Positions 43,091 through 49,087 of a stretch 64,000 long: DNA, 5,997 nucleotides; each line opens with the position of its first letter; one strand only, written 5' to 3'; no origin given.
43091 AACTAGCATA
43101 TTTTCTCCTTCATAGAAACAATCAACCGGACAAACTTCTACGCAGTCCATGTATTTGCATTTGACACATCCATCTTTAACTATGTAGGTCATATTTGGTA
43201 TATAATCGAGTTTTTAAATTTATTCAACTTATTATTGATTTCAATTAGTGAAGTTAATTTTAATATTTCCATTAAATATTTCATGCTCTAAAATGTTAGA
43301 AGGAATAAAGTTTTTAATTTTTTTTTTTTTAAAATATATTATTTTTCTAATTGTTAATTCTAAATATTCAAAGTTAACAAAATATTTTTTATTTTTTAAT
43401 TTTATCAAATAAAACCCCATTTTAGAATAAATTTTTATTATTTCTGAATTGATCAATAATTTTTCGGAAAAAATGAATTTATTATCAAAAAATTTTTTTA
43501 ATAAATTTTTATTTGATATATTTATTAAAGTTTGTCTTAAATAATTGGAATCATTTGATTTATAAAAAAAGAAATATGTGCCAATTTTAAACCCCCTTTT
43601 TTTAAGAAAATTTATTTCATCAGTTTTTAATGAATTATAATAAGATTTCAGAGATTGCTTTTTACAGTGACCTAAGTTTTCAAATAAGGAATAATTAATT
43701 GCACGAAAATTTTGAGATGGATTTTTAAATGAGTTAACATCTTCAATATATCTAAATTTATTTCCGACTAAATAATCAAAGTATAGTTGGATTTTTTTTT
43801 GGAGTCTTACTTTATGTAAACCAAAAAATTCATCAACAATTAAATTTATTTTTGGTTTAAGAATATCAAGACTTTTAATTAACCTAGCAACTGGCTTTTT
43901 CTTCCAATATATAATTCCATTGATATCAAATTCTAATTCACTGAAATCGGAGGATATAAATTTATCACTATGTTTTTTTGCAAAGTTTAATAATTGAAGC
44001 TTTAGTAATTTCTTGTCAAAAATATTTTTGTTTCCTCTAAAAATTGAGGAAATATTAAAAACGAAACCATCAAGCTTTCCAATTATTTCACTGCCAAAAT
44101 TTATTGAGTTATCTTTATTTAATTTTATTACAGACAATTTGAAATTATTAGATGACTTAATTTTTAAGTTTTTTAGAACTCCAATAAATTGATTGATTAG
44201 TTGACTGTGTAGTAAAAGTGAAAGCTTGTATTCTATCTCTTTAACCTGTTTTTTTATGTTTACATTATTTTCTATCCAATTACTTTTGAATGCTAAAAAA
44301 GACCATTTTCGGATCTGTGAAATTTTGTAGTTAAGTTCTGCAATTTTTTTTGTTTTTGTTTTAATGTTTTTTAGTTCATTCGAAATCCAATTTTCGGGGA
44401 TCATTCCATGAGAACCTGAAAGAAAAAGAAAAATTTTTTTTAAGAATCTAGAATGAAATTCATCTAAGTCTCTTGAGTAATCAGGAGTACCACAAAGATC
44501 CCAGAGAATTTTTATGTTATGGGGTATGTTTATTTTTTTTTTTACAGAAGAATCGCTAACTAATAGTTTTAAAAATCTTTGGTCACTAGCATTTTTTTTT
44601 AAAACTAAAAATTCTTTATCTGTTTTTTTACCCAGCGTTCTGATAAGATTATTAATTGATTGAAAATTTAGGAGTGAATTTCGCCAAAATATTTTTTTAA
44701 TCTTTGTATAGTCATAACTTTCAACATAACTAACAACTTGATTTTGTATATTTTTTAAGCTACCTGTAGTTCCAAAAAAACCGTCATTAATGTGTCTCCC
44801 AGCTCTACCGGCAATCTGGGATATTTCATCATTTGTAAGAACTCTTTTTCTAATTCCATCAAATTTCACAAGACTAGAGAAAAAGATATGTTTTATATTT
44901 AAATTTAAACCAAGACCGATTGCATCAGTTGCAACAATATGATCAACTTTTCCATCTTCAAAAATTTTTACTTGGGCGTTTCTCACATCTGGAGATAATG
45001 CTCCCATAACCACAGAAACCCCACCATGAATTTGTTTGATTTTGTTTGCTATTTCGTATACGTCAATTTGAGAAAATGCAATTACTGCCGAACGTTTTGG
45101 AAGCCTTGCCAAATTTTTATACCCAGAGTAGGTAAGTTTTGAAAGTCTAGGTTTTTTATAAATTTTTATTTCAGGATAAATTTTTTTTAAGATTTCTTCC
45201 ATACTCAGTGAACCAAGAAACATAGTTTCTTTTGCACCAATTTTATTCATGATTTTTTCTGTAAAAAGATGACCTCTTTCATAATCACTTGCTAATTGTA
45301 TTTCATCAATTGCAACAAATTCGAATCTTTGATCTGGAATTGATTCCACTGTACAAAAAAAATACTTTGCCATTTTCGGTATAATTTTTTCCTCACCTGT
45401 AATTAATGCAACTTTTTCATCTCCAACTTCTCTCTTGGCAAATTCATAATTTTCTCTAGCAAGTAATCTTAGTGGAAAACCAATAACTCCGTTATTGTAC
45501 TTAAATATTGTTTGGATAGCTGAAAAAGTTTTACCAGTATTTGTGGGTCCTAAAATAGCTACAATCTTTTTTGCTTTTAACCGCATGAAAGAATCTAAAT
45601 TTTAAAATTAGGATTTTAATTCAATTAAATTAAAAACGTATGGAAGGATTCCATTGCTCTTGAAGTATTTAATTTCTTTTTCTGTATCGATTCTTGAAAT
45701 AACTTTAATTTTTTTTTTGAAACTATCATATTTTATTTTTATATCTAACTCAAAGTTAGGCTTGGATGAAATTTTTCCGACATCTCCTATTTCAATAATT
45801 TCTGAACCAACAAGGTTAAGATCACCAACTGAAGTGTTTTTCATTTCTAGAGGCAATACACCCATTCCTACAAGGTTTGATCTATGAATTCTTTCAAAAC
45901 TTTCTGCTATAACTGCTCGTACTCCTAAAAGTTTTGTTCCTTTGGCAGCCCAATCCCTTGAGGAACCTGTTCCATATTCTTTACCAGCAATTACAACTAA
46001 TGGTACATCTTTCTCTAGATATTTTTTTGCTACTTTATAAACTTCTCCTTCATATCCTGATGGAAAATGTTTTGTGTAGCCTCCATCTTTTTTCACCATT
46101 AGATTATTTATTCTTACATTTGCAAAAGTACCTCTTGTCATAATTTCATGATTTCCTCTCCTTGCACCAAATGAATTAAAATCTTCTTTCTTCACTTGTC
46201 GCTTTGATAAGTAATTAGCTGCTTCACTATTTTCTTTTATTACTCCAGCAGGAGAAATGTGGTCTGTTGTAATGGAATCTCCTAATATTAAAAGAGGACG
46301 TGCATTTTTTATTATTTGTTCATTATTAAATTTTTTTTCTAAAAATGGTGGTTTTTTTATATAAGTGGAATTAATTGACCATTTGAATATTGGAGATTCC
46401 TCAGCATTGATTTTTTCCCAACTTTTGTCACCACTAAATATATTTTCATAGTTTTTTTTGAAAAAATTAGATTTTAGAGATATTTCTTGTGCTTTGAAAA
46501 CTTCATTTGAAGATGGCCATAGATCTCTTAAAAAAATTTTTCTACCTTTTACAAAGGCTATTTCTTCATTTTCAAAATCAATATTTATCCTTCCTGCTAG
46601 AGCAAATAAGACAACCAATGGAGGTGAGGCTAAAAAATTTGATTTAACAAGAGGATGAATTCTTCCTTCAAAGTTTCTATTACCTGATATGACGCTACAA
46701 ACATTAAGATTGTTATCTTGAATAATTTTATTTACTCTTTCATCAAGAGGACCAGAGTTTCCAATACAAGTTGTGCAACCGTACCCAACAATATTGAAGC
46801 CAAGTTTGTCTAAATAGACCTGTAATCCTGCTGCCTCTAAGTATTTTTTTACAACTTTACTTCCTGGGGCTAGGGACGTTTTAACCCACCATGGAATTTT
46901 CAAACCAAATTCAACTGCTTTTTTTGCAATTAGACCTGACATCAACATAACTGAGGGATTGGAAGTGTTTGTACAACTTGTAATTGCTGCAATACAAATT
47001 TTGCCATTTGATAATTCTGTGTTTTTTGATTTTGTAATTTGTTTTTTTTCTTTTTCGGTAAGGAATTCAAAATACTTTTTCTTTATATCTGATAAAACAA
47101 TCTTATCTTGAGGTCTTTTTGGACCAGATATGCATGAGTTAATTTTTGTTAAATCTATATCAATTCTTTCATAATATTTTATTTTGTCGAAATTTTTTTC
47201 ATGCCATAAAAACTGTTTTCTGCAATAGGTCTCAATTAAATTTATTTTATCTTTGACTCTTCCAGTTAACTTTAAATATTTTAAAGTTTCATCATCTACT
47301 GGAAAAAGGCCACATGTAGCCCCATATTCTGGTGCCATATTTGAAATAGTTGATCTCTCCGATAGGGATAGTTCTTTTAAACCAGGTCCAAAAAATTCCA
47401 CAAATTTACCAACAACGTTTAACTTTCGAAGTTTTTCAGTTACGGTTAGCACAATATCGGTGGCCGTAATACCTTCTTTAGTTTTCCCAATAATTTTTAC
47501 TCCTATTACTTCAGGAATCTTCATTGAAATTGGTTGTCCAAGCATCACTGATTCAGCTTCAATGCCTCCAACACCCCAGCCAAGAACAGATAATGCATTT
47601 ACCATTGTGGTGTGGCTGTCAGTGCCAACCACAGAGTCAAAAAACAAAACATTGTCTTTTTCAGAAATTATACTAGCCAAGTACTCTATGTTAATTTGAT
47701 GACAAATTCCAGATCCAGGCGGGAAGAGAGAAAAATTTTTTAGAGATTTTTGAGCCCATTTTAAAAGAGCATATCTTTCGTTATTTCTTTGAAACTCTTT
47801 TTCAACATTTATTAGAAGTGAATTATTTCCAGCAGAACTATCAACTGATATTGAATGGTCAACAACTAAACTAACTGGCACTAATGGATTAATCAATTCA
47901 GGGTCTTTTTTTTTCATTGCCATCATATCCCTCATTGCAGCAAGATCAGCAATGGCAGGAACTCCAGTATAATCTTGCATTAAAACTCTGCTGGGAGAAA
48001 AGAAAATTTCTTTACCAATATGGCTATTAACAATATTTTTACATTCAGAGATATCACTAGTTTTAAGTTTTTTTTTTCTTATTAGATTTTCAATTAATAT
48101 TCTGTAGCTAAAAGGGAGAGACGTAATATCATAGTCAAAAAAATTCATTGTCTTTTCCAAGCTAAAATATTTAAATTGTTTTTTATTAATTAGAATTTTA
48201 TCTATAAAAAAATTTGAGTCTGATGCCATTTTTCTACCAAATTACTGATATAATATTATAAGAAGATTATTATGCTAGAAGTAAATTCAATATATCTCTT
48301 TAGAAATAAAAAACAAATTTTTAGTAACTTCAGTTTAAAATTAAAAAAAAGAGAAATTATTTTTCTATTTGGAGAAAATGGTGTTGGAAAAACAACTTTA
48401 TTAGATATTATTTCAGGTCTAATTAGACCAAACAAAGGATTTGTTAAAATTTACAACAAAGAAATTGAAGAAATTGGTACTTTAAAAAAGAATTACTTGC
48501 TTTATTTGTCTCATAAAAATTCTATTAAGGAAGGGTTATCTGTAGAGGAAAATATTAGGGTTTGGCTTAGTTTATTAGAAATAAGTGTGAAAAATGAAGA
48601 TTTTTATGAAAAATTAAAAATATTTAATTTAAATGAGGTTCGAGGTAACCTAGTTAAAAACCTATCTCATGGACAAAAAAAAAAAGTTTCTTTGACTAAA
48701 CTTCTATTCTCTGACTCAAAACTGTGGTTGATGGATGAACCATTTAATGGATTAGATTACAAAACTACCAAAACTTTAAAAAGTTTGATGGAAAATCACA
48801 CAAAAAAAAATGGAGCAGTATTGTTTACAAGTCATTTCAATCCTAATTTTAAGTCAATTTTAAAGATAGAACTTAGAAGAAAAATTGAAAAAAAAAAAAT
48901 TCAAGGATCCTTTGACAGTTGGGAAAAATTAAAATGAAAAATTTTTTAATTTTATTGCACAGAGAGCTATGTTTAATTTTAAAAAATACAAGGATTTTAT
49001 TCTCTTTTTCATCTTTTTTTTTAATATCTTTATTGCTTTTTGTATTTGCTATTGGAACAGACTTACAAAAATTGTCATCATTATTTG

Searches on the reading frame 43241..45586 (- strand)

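Call 18: search_protein_families(library=pfam, proteins=[window:43241-45586:-], max_evalue=0.01)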
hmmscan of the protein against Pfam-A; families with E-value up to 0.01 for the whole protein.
window:43241-45586:- (781 aa): 4 families
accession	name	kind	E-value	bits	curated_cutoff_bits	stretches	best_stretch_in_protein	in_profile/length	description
PF22527.2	DEXQc_Suv3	-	4.3e-25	88.5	27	1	3-139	10-144/154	DEXQ-box helicase domain of Suv3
PF00271.37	Helicase_C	-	3.2e-09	37.5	23.5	1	168-265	18-109/110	Helicase conserved C-terminal domain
PF00270.35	DEAD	-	0.0034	17.6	26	0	6-116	14-145/167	DEAD/DEAH box helicase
PF13173.12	AAA_14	-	0.005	17.3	27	0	6-104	2-79/129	AAA domain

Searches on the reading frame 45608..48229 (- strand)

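Call 18: search_protein_families(library=pfam, proteins=[window:45608-48229:-], max_evalue=0.01)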
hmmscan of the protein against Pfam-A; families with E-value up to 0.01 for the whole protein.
window:45608-48229:- (873 aa): 2 families
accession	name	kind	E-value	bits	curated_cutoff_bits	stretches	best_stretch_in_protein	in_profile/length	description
PF00330.25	Aconitase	-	8e-159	529.9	28.7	1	66-546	3-463/463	Aconitase family (aconitate hydratase)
PF00694.25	Aconitase_C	-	1.5e-37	129.3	22.8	1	672-798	3-130/131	Aconitase C-terminal domain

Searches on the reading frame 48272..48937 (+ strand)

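Call 17: search_protein_families(library=pfam, proteins=[window:48272-48937:+], max_evalue=0.01)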
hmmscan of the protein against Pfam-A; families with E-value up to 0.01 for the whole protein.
window:48272-48937:+ (221 aa): 10 families
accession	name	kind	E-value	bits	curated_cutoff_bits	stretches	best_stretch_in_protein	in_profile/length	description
PF00005.33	ABC_tran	-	7.8e-28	98.2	25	1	18-159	2-137/137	ABC transporter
PF13304.12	AAA_21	-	2.1e-12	48.2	27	2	130-188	237-298/304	AAA domain, putative AbiEii toxin, Type IV TA system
PF13555.12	AAA_29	-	9.9e-06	25.7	27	1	17-58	12-51/61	P-loop containing region of AAA domain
PF02463.25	SMC_N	-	7.9e-05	22.6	40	1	26-194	23-203/220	RecF/RecN/SMC N terminal domain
PF13175.12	AAA_15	-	0.00032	20.9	32.1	1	17-209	14-214/374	AAA ATPase domain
PF20720.3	nSTAND3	-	0.00049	20.3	27.2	1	16-68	6-57/155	Novel STAND NTPase 3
PF01637.24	ATPase_2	-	0.00077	19.8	33.2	1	24-103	17-79/225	ATPase domain predominantly from Archaea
PF13191.12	AAA_16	-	0.0064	17.4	32.6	0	28-57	25-55/167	AAA ATPase domain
PF03193.22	RsgA_GTPase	-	0.0066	16.7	30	0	11-49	91-128/174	RsgA GTPase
PF25201.1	nSTAND6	-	0.0067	16.9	27.7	0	15-61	6-53/148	Novel STAND NTPase 6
